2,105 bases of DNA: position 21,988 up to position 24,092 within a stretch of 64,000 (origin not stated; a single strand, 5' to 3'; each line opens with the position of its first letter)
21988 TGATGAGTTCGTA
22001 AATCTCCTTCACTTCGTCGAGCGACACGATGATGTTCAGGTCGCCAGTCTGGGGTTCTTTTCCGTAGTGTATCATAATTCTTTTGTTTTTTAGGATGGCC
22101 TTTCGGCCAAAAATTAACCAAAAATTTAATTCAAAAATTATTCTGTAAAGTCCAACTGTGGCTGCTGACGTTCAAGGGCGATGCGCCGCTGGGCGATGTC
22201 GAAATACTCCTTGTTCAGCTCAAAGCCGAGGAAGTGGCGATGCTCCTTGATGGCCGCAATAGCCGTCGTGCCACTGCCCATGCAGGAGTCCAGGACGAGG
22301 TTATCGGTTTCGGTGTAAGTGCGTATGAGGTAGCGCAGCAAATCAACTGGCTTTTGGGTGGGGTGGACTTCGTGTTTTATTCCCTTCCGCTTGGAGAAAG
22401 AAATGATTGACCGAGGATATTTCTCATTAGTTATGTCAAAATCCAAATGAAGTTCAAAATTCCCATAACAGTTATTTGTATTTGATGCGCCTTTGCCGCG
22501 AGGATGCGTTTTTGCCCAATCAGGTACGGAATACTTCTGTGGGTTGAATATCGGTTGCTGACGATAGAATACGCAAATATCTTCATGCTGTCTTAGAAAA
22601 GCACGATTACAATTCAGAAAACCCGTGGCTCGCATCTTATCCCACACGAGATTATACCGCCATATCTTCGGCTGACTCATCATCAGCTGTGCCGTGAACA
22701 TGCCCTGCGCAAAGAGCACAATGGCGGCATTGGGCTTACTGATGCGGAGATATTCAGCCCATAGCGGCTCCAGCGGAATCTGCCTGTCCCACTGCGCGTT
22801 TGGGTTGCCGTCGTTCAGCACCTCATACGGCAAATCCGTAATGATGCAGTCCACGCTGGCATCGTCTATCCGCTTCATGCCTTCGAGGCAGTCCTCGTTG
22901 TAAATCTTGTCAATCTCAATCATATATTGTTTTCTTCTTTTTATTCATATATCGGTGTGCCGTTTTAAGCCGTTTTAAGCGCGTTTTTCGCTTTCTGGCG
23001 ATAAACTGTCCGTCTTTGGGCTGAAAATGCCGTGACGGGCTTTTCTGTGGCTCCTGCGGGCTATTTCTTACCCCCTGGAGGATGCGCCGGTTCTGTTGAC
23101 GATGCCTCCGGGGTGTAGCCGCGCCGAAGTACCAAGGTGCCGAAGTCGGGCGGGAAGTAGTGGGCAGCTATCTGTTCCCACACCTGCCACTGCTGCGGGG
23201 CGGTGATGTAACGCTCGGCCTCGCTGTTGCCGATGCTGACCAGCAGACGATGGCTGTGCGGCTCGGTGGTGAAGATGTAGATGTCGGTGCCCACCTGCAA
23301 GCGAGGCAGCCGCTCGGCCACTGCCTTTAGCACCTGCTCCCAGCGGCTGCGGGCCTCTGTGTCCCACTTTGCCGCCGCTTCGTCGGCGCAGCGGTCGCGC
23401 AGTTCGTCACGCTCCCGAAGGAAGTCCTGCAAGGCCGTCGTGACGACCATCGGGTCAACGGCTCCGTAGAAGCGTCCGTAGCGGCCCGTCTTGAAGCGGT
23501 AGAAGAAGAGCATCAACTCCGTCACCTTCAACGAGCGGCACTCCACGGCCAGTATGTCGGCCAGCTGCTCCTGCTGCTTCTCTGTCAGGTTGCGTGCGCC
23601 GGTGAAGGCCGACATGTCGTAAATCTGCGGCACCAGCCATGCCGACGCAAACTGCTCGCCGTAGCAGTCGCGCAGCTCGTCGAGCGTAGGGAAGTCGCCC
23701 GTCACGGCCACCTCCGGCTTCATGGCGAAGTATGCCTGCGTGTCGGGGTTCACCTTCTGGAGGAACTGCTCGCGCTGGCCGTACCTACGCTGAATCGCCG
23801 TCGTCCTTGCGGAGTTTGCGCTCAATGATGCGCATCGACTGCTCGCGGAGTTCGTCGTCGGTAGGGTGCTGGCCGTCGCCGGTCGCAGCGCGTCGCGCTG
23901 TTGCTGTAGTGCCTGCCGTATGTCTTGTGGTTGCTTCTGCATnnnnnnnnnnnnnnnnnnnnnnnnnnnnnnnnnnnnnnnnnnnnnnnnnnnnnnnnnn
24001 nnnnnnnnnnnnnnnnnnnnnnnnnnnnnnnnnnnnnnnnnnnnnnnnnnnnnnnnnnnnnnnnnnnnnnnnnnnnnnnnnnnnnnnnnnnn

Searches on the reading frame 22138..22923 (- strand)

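Call 13: search_protein_families(library=phrogs, proteins=[window:22138-22923:-], max_evalue=0.001)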
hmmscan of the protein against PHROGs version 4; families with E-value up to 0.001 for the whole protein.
window:22138-22923:- (261 aa): 13 families
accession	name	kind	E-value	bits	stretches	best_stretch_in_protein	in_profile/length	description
phrog_67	-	other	1.5e-72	246.8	1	2-257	121-352/743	DNA methyltransferase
phrog_12862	-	unknown function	1.5e-34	120.1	1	6-133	4-126/149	-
phrog_18293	-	other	3.1e-33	115.2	1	144-253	5-112/119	methyltransferase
phrog_3008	-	other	1.1e-23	84.8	1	185-248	148-211/244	DNA methyltransferase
phrog_498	-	other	1.1e-23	84.6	1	17-249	216-421/633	DNA methyltransferase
phrog_8769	-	other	5.1e-16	59.3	1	196-249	1-54/71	methyltransferase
phrog_6025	-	other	3.2e-15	57.2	1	6-97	13-111/192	DNA methyltransferase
phrog_23148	-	unknown function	2.4e-13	51.5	1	165-248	64-146/165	-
phrog_23085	-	unknown function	3.2e-13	50.5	1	174-248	29-105/138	-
phrog_6952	-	other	8.2e-12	46.3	1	187-248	114-175/181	DNA methyltransferase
phrog_18146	-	other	2.6e-06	27.6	0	192-238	54-101/452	DNA methyltransferase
phrog_16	-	DNA, RNA and nucleotide metabolism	1e-05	24.9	1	74-245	810-906/986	DNA helicase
phrog_23224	-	other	0.00012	22.5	0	180-258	224-302/305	DNA methyltransferase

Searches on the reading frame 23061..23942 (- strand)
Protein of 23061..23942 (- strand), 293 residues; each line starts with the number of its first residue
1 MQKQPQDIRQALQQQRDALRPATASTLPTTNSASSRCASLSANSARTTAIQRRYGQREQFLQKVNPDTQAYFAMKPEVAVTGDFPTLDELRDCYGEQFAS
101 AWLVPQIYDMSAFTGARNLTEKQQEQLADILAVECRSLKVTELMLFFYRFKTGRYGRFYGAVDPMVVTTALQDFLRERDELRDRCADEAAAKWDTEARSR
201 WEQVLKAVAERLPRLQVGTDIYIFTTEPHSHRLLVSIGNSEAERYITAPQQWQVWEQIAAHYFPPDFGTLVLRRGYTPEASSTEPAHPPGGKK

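Call 13: search_protein_families(library=phrogs, proteins=[window:23061-23942:-], max_evalue=0.001)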
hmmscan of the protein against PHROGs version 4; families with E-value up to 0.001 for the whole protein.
window:23061-23942:- (293 aa): 2 families
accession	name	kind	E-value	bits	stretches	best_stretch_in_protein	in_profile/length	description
phrog_29547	-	unknown function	4e-14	53.8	1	78-186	9-120/212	-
phrog_35728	-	unknown function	1.5e-05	25.6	1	78-183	38-144/229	-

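Call 74: search_protein_families(library=pfam, proteins=[window:23061-23942:-], max_evalue=0.01)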
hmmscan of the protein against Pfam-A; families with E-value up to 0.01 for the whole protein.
window:23061-23942:- (293 aa): 1 family
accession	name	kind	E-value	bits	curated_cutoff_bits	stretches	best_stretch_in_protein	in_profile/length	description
PF20338.3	DUF6633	-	5.2e-16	59.5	27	1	123-192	6-77/105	Family of unknown function (DUF6633)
